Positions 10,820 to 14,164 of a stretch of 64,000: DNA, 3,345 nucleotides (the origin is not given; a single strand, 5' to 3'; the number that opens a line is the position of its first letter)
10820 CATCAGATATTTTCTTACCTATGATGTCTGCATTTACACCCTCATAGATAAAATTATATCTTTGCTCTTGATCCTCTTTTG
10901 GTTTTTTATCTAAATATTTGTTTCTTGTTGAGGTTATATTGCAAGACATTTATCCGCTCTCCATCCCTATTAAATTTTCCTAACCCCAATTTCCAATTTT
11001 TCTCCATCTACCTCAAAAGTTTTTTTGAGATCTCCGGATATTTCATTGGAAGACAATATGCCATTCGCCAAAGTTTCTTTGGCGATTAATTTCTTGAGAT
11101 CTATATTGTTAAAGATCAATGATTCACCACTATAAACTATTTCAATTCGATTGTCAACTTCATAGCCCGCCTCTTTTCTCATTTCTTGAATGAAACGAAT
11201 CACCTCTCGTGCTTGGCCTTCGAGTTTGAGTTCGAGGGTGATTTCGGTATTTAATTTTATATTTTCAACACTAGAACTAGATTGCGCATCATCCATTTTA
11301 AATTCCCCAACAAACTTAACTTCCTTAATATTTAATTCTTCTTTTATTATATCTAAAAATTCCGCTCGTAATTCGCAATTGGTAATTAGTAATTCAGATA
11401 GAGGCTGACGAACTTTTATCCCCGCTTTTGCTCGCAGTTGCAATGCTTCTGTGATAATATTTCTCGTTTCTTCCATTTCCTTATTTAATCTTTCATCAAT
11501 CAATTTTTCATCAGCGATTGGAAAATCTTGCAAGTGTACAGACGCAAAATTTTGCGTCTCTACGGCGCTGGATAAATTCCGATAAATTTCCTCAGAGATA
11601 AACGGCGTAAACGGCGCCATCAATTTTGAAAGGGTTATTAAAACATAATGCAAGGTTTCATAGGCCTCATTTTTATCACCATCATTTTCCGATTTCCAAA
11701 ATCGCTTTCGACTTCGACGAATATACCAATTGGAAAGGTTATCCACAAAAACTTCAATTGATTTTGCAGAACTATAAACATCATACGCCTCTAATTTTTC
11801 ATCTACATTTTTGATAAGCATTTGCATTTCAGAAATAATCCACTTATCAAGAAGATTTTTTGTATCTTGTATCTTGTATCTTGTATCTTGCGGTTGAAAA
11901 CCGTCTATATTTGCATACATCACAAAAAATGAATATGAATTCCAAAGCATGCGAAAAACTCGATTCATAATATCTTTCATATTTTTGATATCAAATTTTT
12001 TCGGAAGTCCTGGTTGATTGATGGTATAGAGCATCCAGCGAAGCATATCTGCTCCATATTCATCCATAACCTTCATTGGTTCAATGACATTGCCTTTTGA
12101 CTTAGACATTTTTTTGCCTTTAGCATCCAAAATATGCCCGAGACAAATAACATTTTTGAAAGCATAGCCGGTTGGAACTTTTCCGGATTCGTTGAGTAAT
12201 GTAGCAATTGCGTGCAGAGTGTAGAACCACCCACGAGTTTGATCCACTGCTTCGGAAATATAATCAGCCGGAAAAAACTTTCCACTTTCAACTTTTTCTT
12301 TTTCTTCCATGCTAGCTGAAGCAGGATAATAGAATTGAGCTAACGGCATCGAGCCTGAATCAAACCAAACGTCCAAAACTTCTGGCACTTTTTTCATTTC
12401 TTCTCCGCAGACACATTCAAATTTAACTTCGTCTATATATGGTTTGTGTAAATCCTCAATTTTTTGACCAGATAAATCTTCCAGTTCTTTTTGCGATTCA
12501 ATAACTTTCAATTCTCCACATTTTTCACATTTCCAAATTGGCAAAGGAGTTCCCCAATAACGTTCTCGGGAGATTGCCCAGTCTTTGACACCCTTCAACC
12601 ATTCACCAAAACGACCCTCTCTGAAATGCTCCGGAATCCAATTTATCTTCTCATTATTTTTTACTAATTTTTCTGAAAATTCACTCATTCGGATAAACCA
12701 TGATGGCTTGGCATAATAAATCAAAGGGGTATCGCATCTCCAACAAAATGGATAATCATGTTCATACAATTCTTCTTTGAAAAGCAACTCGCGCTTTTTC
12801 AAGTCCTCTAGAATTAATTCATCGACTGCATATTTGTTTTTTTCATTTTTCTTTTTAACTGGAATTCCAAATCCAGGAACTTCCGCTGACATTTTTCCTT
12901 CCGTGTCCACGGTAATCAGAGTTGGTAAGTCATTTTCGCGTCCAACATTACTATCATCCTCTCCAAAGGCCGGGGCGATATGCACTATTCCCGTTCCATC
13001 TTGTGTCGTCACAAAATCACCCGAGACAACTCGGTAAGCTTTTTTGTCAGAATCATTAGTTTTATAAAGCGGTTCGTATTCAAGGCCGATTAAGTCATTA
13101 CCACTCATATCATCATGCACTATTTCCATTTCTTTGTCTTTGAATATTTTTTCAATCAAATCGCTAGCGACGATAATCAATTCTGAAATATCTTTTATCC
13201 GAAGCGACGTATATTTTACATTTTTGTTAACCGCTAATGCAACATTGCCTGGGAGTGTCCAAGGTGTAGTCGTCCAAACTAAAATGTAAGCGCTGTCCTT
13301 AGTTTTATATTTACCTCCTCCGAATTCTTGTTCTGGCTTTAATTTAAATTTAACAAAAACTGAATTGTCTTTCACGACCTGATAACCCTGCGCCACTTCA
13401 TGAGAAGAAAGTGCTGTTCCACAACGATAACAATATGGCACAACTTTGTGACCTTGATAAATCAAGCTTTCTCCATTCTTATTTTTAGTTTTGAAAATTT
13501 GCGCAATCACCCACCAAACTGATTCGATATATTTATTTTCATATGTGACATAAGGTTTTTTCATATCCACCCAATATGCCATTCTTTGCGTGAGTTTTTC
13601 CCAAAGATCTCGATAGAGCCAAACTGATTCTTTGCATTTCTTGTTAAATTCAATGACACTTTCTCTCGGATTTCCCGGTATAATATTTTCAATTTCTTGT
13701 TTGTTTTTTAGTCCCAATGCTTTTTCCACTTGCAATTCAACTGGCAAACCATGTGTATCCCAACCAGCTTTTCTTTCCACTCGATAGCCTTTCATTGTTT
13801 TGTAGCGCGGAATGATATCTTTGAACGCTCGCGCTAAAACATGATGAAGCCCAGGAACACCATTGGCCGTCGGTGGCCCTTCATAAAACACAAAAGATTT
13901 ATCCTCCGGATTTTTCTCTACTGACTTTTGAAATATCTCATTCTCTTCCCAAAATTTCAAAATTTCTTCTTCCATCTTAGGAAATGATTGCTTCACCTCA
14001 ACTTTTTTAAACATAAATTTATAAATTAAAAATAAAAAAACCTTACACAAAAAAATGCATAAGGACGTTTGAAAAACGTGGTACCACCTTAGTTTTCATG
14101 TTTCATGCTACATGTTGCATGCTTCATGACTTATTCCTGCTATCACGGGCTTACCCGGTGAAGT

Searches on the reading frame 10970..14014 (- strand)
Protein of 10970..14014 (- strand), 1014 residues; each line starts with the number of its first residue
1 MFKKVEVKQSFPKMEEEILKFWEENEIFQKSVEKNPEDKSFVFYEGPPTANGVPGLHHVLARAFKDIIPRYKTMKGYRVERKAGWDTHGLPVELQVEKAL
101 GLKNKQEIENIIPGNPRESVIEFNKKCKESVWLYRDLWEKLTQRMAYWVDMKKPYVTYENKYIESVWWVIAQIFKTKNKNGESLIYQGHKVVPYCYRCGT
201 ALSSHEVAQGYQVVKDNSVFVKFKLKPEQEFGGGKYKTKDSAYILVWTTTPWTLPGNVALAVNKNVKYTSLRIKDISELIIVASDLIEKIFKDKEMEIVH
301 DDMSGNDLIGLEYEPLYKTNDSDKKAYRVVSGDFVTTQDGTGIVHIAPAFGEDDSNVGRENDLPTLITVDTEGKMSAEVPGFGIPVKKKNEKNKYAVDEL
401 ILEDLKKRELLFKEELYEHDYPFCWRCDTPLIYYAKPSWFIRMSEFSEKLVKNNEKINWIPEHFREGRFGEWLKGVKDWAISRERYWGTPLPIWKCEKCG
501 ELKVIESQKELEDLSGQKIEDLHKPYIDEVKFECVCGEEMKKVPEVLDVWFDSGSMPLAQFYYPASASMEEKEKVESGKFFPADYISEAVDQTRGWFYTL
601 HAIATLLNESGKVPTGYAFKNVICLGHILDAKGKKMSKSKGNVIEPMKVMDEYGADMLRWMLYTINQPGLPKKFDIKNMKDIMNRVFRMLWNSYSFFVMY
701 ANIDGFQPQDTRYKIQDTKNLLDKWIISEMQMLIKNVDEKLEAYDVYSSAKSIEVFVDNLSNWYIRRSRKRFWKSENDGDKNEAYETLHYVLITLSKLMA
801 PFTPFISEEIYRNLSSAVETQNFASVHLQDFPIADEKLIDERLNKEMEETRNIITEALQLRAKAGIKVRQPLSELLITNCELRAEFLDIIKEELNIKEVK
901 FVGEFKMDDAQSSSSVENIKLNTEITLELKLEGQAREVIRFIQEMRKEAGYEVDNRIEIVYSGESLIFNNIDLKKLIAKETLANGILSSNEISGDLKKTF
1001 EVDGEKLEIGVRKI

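Call 5: search_protein_families(library=pfam, proteins=[window:10970-14014:-])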
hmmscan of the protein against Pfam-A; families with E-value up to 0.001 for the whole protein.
window:10970-14014:- (1014 aa): 5 families
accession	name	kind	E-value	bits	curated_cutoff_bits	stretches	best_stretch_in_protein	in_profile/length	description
PF00133.28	tRNA-synt_1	-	2.1e-113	379.7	22.7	1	18-663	2-403/414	tRNA synthetases class I (I, L, M and V)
PF08264.19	Anticodon_1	-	3.7e-33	114.9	25.1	1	723-874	1-146/148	Anticodon-binding domain of tRNA ligase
PF19302.4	DUF5915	-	7e-20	71.8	27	1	919-1013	102-194/195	Domain of unknown function (DUF5915)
PF09334.17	tRNA-synt_1g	-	8e-19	68.1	20.1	2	615-685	307-377/391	tRNA synthetases class I (M)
PF01921.24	tRNA-synt_1f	-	3.6e-05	23.3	27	1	628-684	275-330/360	tRNA synthetases class I (K)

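Call 10: find_related_loci(query=window:10970-14014:-, collection=genome_contigs, flank=3000)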
Query window:10970-14014:- (1014 aa) in genome_contigs; peptide patterns used: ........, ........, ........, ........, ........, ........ (x = any residue, [..] = any of these).
268 stretches matched a pattern; 115 encode a relative of the query (tblastn E <= 1e-3); the best 80 are kept; 79 distinct loci.
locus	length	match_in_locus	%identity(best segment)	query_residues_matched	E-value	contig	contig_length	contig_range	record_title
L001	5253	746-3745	70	1-1013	0e+0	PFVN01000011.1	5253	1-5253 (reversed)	MAG: Candidatus Moranbacteria bacterium CG_4_9_14_3_um_filter_42_9 CG_4_9_14_3_um_filter_150_scaffold_20843_c, whole gen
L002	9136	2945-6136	69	1-1013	0e+0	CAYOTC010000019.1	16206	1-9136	MAG TPA_asm: uncultured Bdellovibrionales bacterium isolate SRP192927_co6_68 genome assembly, contig: NODE_8264_length_1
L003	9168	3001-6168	67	2-1013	0e+0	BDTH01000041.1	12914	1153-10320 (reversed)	Bacterium BMS3Abin15 DNA, contig: NODE_36, whole genome shotgun sequence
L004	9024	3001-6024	68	2-1013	0e+0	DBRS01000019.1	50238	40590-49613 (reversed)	MAG TPA_asm: Candidatus Moranbacteria bacterium UBA1362 UBA1362_contig_206, whole genome shotgun sequence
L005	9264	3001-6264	66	1-1013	0e+0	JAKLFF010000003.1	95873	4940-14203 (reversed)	MAG: Patescibacteria group bacterium isolate RA.bin150 RA.bin150_3, whole genome shotgun sequence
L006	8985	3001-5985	67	1-1014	0e+0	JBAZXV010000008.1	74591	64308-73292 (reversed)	MAG: Parcubacteria group bacterium isolate SO_2017_GW1_64 NODE_2051_length_74591_cov_1.575164_OW334_2017, whole genome s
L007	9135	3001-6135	66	1-1014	0e+0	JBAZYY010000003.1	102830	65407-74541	MAG: Parcubacteria group bacterium isolate SO_2017_GW1_93 NODE_1341_length_102830_cov_4.815166_OW334_2017, whole genome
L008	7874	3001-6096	67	1-1014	0e+0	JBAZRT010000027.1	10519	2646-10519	MAG: Parcubacteria group bacterium isolate SO_2017_GW1_154 NODE_23572_length_10519_cov_0.914261_OW334_2017, whole genome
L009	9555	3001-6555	93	2-1014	0e+0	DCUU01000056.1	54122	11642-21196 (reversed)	MAG TPA_asm: Candidatus Moranbacteria bacterium UBA2206 UBA2206_contig_38969, whole genome shotgun sequence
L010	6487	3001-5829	51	10-957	0e+0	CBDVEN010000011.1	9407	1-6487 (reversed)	MAG TPA_asm: uncultured bacterium isolate SRR22302359_binner13_Refined_43 genome assembly, contig: ERZ25073601.2191, who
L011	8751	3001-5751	51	14-992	0e+0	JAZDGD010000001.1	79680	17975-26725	MAG: Patescibacteria group bacterium isolate MEGAHIT-group-0.234 k141_19231631, whole genome shotgun sequence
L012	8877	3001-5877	48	10-1013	0e+0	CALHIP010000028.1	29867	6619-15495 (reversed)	MAG: uncultured Patescibacteria group bacterium isolate S1_Bin_Bin_48_sub_1 genome assembly, contig: c_000002143722, who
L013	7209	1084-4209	50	1-1014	0e+0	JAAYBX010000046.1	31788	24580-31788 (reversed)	MAG: Clostridiaceae bacterium isolate AS06rmzACSIP_360 133579_AS06, whole genome shotgun sequence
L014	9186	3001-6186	48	1-1014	0e+0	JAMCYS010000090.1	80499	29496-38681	MAG: Chloroflexota bacterium isolate FK_Sedi_B_Bin.34 NODE_601_length_80499_cov_7.81879, whole genome shotgun sequence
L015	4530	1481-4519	45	9-1013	0e+0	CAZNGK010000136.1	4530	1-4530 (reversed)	MAG TPA_asm: uncultured Thermoplasmatales archaeon isolate SRP338002_co1_123 genome assembly, contig: NODE_17633_length_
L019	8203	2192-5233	45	9-1014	0e+0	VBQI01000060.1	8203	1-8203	MAG: Thermoplasmata archaeon isolate M10_bin2222 scaffold5321, whole genome shotgun sequence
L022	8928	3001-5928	46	1-1014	0e+0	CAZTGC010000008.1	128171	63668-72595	MAG TPA_asm: uncultured Dictyoglomota bacterium isolate binchicken_co40_85 genome assembly, contig: NODE_173_length_1281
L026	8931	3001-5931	46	1-1014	0e+0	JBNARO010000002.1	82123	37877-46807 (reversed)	MAG: Dictyoglomaceae bacterium isolate Kamch4316-2DMB-17 bin8.fa-2, whole genome shotgun sequence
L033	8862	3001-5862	45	15-1014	0e+0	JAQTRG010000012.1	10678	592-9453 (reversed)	MAG: Candidatus Paceibacterota bacterium isolate STB_158 NODE_16096_length_10678_cov_2.286418_Sandtown_B, whole genome s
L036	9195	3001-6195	42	1-1014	0e+0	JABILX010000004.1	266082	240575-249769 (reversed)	MAG: Candidatus Peregrinibacteria bacterium isolate SI054_bin82 k141_1038509, whole genome shotgun sequence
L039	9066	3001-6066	41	3-1014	0e+0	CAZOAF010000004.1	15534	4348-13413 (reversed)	MAG TPA_asm: uncultured Thermoplasmatales archaeon isolate binchicken_co256_391 genome assembly, contig: NODE_8785_lengt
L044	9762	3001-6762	62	2-1013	0e+0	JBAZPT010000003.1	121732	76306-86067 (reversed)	MAG: Parcubacteria group bacterium isolate SO_2017_SWC_36 scaffold_179_c1_LP-4_2017, whole genome shotgun sequence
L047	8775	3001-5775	42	11-1014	0e+0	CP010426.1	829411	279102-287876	MAG: archaeon GW2011_AR20 chromosome, complete genome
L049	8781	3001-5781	42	10-1014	0e+0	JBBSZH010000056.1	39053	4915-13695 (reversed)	MAG: Nanoarchaeota archaeon isolate H43-bin087_1 H43_bin087_1_000000000058, whole genome shotgun sequence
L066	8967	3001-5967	48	1-1014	0e+0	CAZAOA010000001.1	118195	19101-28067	MAG TPA_asm: uncultured Candidatus Saccharibacteria bacterium isolate SRP179991_co5_105 genome assembly, contig: NODE_10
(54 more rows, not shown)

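Call 33: search_protein_families(library=pfam, proteins=[L009:2560-2973:+, L044:1718-2977:+, L009:1068-2252:+, L044:347-1507:+], max_evalue=0.01)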
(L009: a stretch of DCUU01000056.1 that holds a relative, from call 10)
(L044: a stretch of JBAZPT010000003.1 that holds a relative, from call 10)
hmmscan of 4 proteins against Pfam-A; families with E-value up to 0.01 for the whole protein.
L009:2560-2973:+ (137 aa): 2 families
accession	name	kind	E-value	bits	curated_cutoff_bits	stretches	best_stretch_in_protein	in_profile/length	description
PF05014.21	Nuc_deoxyrib_tr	-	8e-05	23.2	28.8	1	61-115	44-101/117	Nucleoside 2-deoxyribosyltransferase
PF15891.11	Nuc_deoxyri_tr2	-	0.00077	20.2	30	1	57-110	45-101/105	Nucleoside 2-deoxyribosyltransferase like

L044:1718-2977:+ (419 aa): 5 families
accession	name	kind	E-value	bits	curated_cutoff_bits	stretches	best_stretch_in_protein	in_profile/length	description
PF02353.26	CMAS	-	5.9e-69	232.8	27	1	130-395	4-271/273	Mycolic acid cyclopropane synthetase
PF13649.12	Methyltransf_25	-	5.4e-06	27.4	27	1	193-286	2-97/97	Methyltransferase domain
PF08242.18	Methyltransf_12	-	2.9e-05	25.1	30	1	193-286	1-96/98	Methyltransferase domain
PF13489.12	Methyltransf_23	-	0.0035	17.5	27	1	183-291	15-117/164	Methyltransferase domain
PF13847.12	Methyltransf_31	-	0.0095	16.1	27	0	187-287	2-106/145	Methyltransferase domain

L009:1068-2252:+ (394 aa): 7 families
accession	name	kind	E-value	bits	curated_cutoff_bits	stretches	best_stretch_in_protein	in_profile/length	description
PF00534.26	Glycos_transf_1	-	8.7e-38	130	26.4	1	197-371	2-172/172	Glycosyl transferases group 1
PF13692.12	Glyco_trans_1_4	-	2.6e-30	106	27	1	211-357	2-142/142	Glycosyl transferases group 1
PF13439.12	Glyco_transf_4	-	6.2e-16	59.3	28.5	1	24-186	3-167/170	Glycosyltransferase Family 4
PF20706.3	GT4-conflict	-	2.7e-13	50.1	26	1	123-327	118-315/385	Family 4 Glycosyltransferase in conflict systems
PF13579.12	Glyco_trans_4_4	-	1.2e-06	29.4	29.7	1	92-184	65-158/158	Glycosyl transferase 4-like domain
PF00982.27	Glyco_transf_20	-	7.1e-05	22.2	32.5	1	177-380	238-463/473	Glycosyltransferase family 20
PF13524.12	Glyco_trans_1_2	-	0.00036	21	25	1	247-384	14-142/144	Glycosyl transferase-like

L044:347-1507:+ (386 aa): 6 families
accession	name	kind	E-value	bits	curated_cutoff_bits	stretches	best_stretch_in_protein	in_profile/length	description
PF00534.26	Glycos_transf_1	-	1.9e-34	119.1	26.4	1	196-362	5-169/172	Glycosyl transferases group 1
PF13692.12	Glyco_trans_1_4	-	1.5e-29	103.6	27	1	205-351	2-142/142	Glycosyl transferases group 1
PF13439.12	Glyco_transf_4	-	8.3e-19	68.7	28.5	1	20-183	3-168/170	Glycosyltransferase Family 4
PF20706.3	GT4-conflict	-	4.5e-12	46.1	26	1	132-320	131-314/385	Family 4 Glycosyltransferase in conflict systems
PF13579.12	Glyco_trans_4_4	-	2.9e-07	31.4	29.7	1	65-179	46-157/158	Glycosyl transferase 4-like domain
PF00982.27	Glyco_transf_20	-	3.4e-05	23.2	32.5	1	185-371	255-460/473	Glycosyltransferase family 20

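Call 70: search_protein_families(library=ncbifam, proteins=[window:10970-14014:-], max_evalue=1e-10)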
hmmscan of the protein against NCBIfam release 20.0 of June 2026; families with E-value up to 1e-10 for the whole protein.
window:10970-14014:- (1014 aa): 15 families
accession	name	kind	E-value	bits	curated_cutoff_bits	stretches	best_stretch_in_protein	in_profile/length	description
TIGR00392.1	ileS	equivalog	1.3e-289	963.2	621.4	1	5-879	2-851/861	isoleucine--tRNA ligase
NF000258.1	MupB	exception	3.8e-254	846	1900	1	15-904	9-851/1033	mupirocin-resistant isoleucine--tRNA ligase MupB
NF000257.1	MupA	exception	7.3e-254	845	1900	1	14-902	8-847/1024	mupirocin-resistant isoleucine--tRNA ligase MupA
TIGR00422.1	valS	equivalog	4.5e-132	441.8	612.1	2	273-949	203-831/863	valine--tRNA ligase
NF009687.0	PRK13208.1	equivalog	3.9e-126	422.2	738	2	328-904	254-791/801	valine--tRNA ligase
NF004349.1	PRK05729.1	equivalog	4.9e-115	385.6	704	2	267-940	198-806/860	valine--tRNA ligase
NF040702.1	ileS_w_GNAT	exception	6.6e-103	345.2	1999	2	278-876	446-1027/1100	isoleucine--tRNA ligase, N-acetyltransferase domain-containing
NF011492.0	PRK14900.1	equivalog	4.2e-74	250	1783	1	272-894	213-784/1044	valine--tRNA ligase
NF000540.1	alt_ValS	exception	1.3e-65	221.8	900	2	334-895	276-818/827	valine--tRNA ligase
NF008957.0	PRK12300.1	subfamily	2.1e-56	191.5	677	2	9-349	4-316/946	leucine--tRNA ligase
TIGR00395.1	leuS_arch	equivalog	5.5e-54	183.5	648.5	2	399-924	406-877/938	leucine--tRNA ligase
TIGR00396.1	leuS_bact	equivalog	5.3e-34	117.5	548.4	0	633-839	603-785/843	leucine--tRNA ligase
TIGR00398.1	metG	equivalog_domain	2.7e-26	92.4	336.35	1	619-824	312-511/530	methionine--tRNA ligase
NF001100.0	PRK00133.1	equivalog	5.2e-22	78.2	587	1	422-847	173-535/676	methionine--tRNA ligase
NF008900.0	PRK12267.1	equivalog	4.1e-19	68.5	598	1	619-857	284-522/648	methionine--tRNA ligase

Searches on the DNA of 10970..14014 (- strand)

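Call 29: search_rna_families(sources=[L005, L006, L007, L008, L034, L066, L074], threshold=evalue, max_evalue=0.1)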
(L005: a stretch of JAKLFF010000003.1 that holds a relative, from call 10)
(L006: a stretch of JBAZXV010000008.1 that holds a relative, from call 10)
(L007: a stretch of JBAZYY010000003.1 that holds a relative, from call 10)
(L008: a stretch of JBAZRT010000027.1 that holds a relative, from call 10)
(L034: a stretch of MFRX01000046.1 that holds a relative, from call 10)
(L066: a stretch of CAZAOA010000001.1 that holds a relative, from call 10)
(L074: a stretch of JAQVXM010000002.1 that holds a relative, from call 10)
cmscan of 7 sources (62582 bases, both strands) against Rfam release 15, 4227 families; matches with E-value up to 0.1: 3.
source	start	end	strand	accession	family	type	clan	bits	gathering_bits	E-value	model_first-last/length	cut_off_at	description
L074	1716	2091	-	RF00023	tmRNA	Gene;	CL00001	129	47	3.8e-50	1-374/374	no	transfer-messenger RNA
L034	5397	5481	-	RF03509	mir-4660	Gene; miRNA;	-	29.3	87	0.074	1-86/86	no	mir-4660 microRNA precursor family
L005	508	624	-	RF04164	MIR1507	Gene; miRNA;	-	27.8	73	0.034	1-107/107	no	MIR1507 microRNA precursor family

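Call 44: search_rna_families(sources=[L001, L002, L003, L004, L009, L035, L036], threshold=evalue, max_evalue=0.01)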
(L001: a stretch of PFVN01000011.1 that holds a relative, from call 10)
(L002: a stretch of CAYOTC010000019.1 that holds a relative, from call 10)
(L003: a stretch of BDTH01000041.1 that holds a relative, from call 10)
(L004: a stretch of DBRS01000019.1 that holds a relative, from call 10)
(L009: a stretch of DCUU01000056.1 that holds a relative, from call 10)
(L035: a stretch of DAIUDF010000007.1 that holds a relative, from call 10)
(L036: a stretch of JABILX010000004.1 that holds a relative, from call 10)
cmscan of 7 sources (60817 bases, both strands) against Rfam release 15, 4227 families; matches with E-value up to 0.01: 10.
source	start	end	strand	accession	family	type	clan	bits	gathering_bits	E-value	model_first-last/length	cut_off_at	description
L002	2546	2728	+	RF00230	T-box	Cis-reg; leader;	-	62.7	93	2.8e-11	1-219/219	no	T-box leader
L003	2043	2235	+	RF00230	T-box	Cis-reg; leader;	-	58.1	93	4.5e-10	1-219/219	no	T-box leader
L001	491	646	+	RF00230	T-box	Cis-reg; leader;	-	56.1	93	1.5e-09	1-219/219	no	T-box leader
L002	8017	8096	+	RF02351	psRNA14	Gene; sRNA;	-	44.4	60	0.00024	1-84/84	no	Proteobacteria sRNA psRNA14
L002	7989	8062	-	RF02351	psRNA14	Gene; sRNA;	-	42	60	0.00088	1-84/84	no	Proteobacteria sRNA psRNA14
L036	2779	2971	+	RF00230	T-box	Cis-reg; leader;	-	41.9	93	6.7e-06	1-219/219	no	T-box leader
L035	2742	2954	+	RF00230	T-box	Cis-reg; leader;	-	40.4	93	1.6e-05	1-219/219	no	T-box leader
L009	2315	2468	+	RF00230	T-box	Cis-reg; leader;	-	36.8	93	0.00014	1-219/219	no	T-box leader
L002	8007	8075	-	RF02621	BSnc120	Gene; sRNA;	-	35.7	114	9.5e-05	1-88/88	no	Brucella sRNA 120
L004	2758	2951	+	RF00230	T-box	Cis-reg; leader;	-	31.6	93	0.0029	1-219/219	no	T-box leader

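Call 45: search_rna_families(sources=[L044, L069, L072, L013, L021, L022, L026, L014], threshold=evalue, max_evalue=0.01, show_alignments=0)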
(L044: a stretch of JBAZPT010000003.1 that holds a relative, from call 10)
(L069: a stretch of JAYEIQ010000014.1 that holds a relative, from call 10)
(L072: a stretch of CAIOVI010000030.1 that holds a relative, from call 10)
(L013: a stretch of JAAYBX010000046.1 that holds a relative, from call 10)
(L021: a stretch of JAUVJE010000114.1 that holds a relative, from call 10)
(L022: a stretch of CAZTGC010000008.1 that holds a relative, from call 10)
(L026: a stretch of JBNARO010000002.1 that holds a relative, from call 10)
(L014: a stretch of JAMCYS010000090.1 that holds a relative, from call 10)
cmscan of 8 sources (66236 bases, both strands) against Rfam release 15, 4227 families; matches with E-value up to 0.01: 7.
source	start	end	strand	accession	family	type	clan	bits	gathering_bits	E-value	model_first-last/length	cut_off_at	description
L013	826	1029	+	RF00230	T-box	Cis-reg; leader;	-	143.2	93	5.8e-32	1-219/219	no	T-box leader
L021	577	821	+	RF00230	T-box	Cis-reg; leader;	-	126.8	93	9.9e-28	1-219/219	no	T-box leader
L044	1524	1675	+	RF00230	T-box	Cis-reg; leader;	-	56.6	93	1.2e-09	1-219/219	no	T-box leader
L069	240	420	+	RF00230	T-box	Cis-reg; leader;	-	47.1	93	3.4e-07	1-219/219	no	T-box leader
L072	2553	2851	+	RF00230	T-box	Cis-reg; leader;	-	45.4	93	9.2e-07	1-219/219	no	T-box leader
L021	4179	4245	+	RF03370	mir-2566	Gene; miRNA;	-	36.6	86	0.0026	1-83/83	no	mir-2566 microRNA precursor family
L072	2750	2804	-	RF04292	mir-379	Gene; miRNA;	CL00149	31.4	56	0.0068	1-64/64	no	mir-379 microRNA precursor family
